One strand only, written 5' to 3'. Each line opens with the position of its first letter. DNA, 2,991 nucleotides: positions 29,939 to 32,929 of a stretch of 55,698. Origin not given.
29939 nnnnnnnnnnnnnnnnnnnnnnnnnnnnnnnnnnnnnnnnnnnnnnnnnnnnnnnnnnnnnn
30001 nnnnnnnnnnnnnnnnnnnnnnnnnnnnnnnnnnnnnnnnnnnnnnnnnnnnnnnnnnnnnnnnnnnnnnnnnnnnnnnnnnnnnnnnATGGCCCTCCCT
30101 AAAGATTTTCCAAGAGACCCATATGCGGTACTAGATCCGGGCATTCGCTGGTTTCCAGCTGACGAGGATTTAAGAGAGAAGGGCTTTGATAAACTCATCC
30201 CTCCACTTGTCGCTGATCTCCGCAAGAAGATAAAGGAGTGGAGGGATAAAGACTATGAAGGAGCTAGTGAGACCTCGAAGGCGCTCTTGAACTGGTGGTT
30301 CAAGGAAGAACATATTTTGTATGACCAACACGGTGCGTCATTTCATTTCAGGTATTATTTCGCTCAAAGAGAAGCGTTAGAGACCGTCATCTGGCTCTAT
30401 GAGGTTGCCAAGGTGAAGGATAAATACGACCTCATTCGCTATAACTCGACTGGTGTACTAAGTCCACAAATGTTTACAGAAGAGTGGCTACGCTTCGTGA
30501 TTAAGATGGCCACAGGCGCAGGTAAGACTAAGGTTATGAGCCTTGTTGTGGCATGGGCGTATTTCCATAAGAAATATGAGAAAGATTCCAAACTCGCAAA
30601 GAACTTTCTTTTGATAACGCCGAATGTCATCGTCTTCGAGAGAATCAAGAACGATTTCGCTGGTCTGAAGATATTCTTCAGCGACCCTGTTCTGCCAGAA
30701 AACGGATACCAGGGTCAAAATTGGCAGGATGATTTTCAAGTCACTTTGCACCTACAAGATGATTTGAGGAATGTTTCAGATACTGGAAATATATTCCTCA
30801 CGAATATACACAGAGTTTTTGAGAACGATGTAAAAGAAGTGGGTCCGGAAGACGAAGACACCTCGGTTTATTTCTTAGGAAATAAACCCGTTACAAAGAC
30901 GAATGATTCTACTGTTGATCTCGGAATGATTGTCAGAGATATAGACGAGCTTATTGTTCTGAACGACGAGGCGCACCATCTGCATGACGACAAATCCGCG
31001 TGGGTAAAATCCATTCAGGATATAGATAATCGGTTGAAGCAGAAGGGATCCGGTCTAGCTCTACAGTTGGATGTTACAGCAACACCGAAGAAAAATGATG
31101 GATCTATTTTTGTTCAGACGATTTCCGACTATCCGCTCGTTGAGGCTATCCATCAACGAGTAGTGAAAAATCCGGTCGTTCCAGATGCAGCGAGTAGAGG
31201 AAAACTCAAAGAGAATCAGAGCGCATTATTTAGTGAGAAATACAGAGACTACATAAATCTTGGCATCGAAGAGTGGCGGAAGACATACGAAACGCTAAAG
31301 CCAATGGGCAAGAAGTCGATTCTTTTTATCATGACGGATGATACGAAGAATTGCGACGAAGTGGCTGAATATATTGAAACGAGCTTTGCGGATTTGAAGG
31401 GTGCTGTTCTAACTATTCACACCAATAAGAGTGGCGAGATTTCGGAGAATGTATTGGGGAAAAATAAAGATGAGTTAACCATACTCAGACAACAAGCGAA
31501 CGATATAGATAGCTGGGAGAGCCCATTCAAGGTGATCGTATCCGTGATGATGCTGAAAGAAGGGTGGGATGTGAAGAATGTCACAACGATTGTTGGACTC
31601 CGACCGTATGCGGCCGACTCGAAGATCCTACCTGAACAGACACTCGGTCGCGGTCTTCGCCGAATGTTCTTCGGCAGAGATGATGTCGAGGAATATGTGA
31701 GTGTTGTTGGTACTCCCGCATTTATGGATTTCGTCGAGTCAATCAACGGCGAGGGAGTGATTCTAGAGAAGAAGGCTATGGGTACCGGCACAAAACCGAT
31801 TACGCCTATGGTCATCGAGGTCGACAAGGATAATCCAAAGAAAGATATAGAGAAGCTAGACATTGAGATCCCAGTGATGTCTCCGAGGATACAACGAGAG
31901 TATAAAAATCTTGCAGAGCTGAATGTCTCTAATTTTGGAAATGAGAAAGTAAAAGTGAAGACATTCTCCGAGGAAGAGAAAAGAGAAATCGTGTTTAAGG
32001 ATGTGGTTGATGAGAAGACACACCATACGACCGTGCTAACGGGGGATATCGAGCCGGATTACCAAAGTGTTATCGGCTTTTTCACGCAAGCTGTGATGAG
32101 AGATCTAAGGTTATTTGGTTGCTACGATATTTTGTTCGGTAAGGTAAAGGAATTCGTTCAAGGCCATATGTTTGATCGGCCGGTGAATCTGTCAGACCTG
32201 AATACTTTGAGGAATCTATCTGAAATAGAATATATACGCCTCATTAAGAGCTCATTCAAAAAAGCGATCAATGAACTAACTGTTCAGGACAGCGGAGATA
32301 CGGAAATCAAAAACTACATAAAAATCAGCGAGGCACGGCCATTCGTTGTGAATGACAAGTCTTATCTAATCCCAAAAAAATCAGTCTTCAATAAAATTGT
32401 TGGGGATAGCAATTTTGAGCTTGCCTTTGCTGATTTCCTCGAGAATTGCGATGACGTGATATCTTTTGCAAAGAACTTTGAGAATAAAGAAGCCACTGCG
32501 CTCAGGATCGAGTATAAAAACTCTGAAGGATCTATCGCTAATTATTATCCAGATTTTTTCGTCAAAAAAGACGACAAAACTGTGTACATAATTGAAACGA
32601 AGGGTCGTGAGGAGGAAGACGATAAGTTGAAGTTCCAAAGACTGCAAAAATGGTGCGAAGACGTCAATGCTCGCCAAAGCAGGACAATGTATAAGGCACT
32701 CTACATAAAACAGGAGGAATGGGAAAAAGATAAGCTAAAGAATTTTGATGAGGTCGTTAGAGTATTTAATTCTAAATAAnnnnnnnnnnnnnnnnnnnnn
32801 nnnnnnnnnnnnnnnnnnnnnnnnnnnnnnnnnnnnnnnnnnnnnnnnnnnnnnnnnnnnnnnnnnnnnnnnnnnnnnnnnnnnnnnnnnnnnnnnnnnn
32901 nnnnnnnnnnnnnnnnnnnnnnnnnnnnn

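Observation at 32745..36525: Orphan 1194-aa protein plus 64-aa ORF welded onto the 3' end of a type III R-M operon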

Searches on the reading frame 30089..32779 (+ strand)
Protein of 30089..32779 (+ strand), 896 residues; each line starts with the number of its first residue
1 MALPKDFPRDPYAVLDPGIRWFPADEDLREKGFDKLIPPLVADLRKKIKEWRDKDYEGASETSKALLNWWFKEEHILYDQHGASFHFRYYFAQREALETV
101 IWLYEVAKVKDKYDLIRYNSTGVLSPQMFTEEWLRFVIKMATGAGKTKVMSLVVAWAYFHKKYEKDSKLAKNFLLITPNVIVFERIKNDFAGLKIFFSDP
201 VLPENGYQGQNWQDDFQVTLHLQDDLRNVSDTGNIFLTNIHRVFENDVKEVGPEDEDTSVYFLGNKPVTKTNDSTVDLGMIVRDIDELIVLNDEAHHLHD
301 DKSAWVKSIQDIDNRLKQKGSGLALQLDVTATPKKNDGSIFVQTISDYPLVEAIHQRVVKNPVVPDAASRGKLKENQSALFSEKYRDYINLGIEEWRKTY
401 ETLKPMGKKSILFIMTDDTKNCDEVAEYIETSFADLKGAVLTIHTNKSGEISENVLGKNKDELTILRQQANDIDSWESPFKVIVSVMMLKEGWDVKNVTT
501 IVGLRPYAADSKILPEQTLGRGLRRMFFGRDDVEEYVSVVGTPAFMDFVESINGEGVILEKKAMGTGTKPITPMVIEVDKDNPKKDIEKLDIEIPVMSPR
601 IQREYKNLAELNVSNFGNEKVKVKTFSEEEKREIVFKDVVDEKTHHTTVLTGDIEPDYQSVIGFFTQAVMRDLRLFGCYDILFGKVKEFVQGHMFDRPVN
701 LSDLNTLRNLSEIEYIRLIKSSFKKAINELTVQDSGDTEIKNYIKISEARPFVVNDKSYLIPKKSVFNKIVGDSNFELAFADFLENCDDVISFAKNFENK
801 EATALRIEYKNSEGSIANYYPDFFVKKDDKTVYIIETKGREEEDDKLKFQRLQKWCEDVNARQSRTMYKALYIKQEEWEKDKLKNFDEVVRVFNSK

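Call 6: search_protein_families(library=pfam, proteins=[window:30089-32779:+], max_evalue=0.1)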
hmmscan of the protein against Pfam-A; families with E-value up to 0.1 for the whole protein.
window:30089-32779:+ (896 aa): 3 families
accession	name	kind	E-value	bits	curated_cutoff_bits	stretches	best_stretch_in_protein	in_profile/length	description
PF04851.21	ResIII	-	4e-17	63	22.5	1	93-334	8-163/164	Type III restriction enzyme, res subunit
PF19778.5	RE_endonuc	-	0.00033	20.9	23.4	1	763-845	1-78/108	Endonuclease domain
PF00270.35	DEAD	-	0.038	14.2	26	0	136-193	17-68/167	DEAD/DEAH box helicase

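Call 7: search_protein_families(library=padloc, proteins=[window:30089-32779:+], max_evalue=0.1)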
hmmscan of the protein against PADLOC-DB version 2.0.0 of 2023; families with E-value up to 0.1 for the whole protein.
window:30089-32779:+ (896 aa): 3 families
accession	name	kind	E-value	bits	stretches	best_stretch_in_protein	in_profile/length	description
PDLC03648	REase_III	-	2.1e-23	80.4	2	281-561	127-392/871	Type III restriction enzyme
PDLC03647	REase_III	-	5.3e-09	32.8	1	463-525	490-550/989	Type III restriction enzyme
PDLC03659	mREase_IV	-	0.00024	17.1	1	474-526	504-554/945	Type IV methyl-directed restriction enzyme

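Call 8: search_protein_families(library=ncbifam, proteins=[window:30089-32779:+], max_evalue=0.1)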
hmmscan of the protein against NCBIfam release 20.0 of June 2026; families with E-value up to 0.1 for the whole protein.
window:30089-32779:+ (896 aa): 1 family
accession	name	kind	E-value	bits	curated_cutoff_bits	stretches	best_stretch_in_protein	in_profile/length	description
NF046055.1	restr_BPTD_3080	equivalog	4.1e-81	273.3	800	2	39-377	69-401/970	BPTD_3080 family restriction endonuclease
